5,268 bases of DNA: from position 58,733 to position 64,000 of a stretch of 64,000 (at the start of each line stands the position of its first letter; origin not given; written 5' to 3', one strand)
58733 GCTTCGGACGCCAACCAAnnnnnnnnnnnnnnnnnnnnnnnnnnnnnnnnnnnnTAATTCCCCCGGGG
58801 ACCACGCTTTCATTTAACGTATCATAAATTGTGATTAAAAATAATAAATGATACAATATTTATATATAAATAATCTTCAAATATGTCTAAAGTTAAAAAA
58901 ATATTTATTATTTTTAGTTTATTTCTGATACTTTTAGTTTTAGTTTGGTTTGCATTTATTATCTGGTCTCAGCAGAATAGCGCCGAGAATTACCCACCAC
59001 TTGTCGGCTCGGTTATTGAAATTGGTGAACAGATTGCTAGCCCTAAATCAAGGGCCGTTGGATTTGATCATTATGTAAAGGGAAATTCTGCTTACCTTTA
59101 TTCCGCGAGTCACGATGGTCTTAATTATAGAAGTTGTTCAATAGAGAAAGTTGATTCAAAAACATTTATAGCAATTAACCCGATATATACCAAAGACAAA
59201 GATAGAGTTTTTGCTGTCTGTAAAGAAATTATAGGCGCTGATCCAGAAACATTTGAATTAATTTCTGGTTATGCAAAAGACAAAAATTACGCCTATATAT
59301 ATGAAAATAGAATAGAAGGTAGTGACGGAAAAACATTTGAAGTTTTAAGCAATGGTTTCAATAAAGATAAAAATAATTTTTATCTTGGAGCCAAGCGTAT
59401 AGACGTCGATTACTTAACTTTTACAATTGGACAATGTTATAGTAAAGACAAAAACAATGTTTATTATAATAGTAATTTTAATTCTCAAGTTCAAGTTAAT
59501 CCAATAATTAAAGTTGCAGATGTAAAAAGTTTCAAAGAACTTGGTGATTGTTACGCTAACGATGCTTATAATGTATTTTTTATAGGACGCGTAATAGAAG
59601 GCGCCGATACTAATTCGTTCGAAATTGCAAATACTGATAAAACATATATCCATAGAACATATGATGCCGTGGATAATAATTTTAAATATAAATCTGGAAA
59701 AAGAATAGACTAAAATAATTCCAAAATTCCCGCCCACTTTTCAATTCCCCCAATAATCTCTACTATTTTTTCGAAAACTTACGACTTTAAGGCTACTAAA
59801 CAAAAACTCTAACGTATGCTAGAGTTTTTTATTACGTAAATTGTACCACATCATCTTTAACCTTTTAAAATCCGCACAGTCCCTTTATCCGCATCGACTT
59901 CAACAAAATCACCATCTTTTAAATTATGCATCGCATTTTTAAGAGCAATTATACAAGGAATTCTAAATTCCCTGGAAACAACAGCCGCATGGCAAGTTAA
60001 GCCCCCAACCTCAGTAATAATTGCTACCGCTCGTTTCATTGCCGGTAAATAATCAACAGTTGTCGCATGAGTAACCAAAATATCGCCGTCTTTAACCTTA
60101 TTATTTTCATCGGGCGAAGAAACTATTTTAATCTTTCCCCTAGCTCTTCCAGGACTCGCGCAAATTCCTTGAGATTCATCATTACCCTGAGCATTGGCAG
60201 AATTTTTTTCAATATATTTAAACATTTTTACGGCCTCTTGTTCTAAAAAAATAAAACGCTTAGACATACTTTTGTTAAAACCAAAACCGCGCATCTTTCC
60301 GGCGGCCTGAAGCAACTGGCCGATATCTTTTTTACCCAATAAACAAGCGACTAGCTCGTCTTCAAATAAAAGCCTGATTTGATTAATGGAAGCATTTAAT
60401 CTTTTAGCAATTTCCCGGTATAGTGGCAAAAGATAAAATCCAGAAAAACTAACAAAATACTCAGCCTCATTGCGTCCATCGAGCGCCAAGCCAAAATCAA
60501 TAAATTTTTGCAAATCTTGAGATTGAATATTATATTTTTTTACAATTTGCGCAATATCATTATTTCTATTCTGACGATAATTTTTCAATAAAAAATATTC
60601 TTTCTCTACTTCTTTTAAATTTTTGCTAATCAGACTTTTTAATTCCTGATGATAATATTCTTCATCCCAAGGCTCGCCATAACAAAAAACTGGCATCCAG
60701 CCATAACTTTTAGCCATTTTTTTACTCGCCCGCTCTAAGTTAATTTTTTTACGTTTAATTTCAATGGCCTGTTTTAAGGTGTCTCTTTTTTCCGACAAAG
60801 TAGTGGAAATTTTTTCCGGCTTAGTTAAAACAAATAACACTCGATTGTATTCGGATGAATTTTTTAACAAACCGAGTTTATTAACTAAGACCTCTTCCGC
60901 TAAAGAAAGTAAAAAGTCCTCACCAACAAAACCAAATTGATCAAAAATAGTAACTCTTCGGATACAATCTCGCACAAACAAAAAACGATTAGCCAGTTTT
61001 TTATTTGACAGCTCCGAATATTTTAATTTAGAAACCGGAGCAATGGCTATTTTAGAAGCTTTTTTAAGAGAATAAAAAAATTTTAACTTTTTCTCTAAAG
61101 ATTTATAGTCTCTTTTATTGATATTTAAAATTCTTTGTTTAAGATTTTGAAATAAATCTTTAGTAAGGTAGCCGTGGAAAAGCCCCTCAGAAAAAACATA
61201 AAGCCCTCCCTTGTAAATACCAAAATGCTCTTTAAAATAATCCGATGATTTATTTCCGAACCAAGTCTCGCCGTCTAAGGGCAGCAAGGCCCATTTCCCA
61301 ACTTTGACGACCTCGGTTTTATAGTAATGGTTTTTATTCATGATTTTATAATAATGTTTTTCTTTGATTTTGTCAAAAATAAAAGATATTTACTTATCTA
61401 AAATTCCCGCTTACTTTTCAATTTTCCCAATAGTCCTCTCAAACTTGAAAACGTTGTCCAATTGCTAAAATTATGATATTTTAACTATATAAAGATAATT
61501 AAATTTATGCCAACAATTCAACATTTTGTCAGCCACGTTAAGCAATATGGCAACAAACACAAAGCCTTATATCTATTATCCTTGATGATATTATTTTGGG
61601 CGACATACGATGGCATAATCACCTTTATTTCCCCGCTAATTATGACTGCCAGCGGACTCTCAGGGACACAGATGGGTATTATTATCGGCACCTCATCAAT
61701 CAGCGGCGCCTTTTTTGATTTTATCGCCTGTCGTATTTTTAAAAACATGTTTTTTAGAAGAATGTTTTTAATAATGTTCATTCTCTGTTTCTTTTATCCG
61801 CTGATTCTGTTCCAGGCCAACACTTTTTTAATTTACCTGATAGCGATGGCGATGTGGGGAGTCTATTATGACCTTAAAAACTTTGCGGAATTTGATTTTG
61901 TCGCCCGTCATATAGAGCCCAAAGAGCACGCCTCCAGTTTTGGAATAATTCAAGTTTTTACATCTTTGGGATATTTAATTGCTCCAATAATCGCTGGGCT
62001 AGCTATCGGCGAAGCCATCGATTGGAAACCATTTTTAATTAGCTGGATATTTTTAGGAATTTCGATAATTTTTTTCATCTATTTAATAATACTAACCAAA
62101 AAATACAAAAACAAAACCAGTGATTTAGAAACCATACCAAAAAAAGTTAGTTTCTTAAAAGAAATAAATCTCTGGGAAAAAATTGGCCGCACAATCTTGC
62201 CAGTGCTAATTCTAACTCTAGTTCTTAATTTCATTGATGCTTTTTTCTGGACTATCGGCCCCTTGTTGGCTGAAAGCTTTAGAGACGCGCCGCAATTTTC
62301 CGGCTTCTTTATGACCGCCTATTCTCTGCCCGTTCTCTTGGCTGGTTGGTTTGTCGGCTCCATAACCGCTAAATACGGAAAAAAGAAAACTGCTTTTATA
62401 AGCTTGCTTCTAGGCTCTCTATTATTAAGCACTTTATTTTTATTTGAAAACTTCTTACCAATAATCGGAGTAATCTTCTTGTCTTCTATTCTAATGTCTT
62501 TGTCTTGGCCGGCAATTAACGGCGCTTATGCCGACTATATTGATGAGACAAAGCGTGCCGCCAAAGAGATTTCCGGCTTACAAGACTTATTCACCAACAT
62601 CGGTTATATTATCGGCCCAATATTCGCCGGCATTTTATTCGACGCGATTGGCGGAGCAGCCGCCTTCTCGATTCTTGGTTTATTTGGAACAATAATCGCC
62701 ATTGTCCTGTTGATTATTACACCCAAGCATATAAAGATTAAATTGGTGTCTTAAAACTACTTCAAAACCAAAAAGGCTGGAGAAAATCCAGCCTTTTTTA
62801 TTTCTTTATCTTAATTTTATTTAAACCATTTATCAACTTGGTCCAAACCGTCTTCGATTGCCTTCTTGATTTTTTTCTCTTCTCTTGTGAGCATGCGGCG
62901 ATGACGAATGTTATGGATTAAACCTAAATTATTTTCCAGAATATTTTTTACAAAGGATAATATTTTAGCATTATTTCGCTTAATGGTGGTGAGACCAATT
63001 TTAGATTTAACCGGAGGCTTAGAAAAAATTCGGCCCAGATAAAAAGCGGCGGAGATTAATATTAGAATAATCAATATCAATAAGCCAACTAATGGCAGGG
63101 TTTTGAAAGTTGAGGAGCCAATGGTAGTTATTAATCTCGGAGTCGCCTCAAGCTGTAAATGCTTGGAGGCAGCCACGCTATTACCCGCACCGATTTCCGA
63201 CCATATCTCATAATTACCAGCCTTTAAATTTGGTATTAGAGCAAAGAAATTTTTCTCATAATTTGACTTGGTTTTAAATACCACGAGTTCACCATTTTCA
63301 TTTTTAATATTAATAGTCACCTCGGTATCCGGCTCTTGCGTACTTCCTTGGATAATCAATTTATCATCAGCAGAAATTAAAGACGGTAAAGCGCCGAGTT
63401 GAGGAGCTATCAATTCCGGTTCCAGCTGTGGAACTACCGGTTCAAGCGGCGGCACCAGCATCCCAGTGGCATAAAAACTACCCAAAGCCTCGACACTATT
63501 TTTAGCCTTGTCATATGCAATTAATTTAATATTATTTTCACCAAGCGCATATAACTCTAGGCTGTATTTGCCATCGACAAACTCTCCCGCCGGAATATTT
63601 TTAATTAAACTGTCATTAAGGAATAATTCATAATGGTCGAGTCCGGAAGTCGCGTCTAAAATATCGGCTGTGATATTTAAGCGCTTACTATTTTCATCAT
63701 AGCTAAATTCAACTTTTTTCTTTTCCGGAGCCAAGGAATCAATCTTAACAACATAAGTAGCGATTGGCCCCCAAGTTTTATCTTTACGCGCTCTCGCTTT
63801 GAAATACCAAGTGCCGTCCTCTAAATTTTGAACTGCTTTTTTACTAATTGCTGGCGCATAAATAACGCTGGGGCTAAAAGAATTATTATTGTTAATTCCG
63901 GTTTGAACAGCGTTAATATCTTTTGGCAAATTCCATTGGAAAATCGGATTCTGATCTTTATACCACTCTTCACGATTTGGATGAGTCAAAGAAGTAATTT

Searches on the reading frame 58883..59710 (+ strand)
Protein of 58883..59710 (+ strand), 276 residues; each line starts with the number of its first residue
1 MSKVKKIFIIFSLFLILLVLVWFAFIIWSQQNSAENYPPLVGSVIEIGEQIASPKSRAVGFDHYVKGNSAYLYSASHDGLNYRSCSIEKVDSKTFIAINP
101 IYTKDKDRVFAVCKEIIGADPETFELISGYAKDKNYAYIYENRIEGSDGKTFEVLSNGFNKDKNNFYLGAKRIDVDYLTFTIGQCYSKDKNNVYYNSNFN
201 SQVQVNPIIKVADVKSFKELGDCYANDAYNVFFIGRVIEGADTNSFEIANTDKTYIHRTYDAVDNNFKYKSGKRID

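Call 26: search_protein_families(library=pfam, proteins=[window:58883-59710:+], max_evalue=0.001)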
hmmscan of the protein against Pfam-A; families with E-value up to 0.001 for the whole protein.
window:58883-59710:+ (276 aa): 1 family
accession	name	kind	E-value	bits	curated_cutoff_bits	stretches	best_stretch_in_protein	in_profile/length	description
PF13644.11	DKNYY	-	4.2e-25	89.5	25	2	130-256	1-130/141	DKNYY family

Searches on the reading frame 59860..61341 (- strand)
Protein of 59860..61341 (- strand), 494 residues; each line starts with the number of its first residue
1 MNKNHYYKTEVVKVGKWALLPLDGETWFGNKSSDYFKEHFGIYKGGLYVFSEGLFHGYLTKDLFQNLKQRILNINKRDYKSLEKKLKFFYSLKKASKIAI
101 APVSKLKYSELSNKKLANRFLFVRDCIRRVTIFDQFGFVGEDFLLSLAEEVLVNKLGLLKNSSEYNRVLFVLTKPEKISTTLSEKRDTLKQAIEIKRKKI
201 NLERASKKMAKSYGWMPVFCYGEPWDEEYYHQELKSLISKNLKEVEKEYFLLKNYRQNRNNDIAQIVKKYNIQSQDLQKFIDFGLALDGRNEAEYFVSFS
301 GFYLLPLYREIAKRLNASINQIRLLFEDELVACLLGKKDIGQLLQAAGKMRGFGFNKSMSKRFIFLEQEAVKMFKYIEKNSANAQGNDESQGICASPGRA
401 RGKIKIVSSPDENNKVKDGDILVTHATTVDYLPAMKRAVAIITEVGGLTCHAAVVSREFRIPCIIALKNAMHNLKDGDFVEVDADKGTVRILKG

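Call 26: search_protein_families(library=pfam, proteins=[window:59860-61341:-], max_evalue=0.001)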
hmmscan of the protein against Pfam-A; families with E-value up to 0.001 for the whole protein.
window:59860-61341:- (494 aa): 1 family
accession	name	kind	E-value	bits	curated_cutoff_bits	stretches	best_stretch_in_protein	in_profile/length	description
PF00391.29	PEP-utilizers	-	1.6e-24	85.8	23.1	1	417-487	2-72/72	PEP-utilising enzyme, mobile domain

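Call 49: search_protein_families(library=ncbifam, proteins=[window:59860-61341:-], max_evalue=0.01)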
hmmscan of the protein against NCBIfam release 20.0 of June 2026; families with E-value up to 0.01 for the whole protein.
window:59860-61341:- (494 aa): 24 families
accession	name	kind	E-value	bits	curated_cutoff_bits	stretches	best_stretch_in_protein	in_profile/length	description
NF005057.0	PRK06464.1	equivalog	1.6e-33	115.8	598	1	375-489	343-460/798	phosphoenolpyruvate synthase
TIGR01418.1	PEP_synth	equivalog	1.1e-30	106.7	739.75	1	380-488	344-452/784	pyruvate, water dikinase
NF006153.0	PRK08296.1-5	subfamily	1.3e-26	93.2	578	1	375-493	489-607/608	hypothetical protein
NF004882.0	PRK06241.2-3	equivalog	4.9e-23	81.2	850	1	314-493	642-820/827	phosphoenolpyruvate synthase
NF004878.0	PRK06241.1-3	subfamily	1.2e-21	76.5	945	1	328-493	730-890/891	phosphoenolpyruvate synthase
NF004520.0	PRK05865.1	equivalog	5.2e-21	74.3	1509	1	384-492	730-837/854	sugar epimerase family protein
NF004978.0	PRK06354.1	subfamily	9.7e-21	73.8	462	1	391-489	484-582/590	pyruvate kinase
NF052631.1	prodigiosin_PigC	equivalog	1.2e-20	73.1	1300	1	379-491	765-881/883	prodigiosin ligase PigC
NF052632.1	undecylprod_RedH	equivalog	5.2e-20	71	1350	1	384-493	769-879/880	undecylprodigiosin ligase RedH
NF006151.0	PRK08296.1-3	equivalog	6.3e-20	71.2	693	1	390-492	501-603/604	hypothetical protein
NF004881.0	PRK06241.2-2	equivalog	1.7e-19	69.6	883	1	380-493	778-891/898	phosphoenolpyruvate synthase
NF006150.0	PRK08296.1-2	subfamily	7.9e-19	67.3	650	1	386-493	499-606/633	hypothetical protein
NF004877.0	PRK06241.1-2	subfamily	1.4e-17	63.3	866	1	389-492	766-868/869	phosphoenolpyruvate synthase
NF004880.0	PRK06241.2-1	equivalog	1.4e-17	63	972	1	355-492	707-837/837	phosphoenolpyruvate synthase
NF004879.0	PRK06241.1-4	equivalog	4e-16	58.3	976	1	388-492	765-868/868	phosphoenolpyruvate synthase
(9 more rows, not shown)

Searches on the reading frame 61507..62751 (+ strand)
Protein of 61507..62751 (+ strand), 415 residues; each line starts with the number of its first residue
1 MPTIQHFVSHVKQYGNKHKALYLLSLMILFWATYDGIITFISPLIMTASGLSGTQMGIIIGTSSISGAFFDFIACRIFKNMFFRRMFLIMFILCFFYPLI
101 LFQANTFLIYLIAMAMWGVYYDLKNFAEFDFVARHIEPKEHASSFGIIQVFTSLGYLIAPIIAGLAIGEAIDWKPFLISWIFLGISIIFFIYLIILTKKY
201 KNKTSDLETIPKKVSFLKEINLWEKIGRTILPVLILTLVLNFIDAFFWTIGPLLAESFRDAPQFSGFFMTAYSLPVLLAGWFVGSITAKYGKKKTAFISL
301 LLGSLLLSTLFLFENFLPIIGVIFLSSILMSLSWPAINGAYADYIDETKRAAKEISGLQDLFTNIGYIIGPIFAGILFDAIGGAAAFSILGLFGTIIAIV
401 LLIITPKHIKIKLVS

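Call 26: search_protein_families(library=pfam, proteins=[window:61507-62751:+], max_evalue=0.001)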
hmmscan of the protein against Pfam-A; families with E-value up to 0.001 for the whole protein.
window:61507-62751:+ (415 aa): 4 families
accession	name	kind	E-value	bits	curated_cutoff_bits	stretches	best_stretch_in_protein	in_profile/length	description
PF07690.21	MFS_1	-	1.7e-35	123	33.4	2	234-407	2-177/347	Major Facilitator Superfamily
PF12832.13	MFS_1_like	-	7.4e-06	25.7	25.2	1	46-388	26-372/373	MFS_1 like family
PF05977.19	MFS_3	-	1.7e-05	24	27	1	266-405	48-189/524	Transmembrane secretion effector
PF03092.22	BT1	-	0.00045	19.5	22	1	296-405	62-175/432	BT1 family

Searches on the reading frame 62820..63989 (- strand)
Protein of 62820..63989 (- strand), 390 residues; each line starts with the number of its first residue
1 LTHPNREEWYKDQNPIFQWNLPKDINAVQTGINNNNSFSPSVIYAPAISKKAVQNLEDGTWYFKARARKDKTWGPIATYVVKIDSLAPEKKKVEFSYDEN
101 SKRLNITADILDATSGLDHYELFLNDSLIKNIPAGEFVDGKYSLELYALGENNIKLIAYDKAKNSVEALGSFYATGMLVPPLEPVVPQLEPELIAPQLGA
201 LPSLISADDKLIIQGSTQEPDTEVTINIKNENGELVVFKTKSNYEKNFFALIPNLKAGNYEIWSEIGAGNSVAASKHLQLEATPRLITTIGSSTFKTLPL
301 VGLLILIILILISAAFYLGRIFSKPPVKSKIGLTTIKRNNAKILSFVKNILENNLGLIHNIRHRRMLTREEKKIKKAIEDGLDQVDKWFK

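Call 26: search_protein_families(library=pfam, proteins=[window:62820-63989:-], max_evalue=0.001)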
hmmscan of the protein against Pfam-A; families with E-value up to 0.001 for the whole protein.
window:62820-63989:- (390 aa): 1 family
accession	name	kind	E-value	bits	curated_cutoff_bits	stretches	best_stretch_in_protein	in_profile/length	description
PF24893.1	DUF7743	-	0.00032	20.8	27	0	83-168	2-90/120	Domain of unknown function (DUF7743)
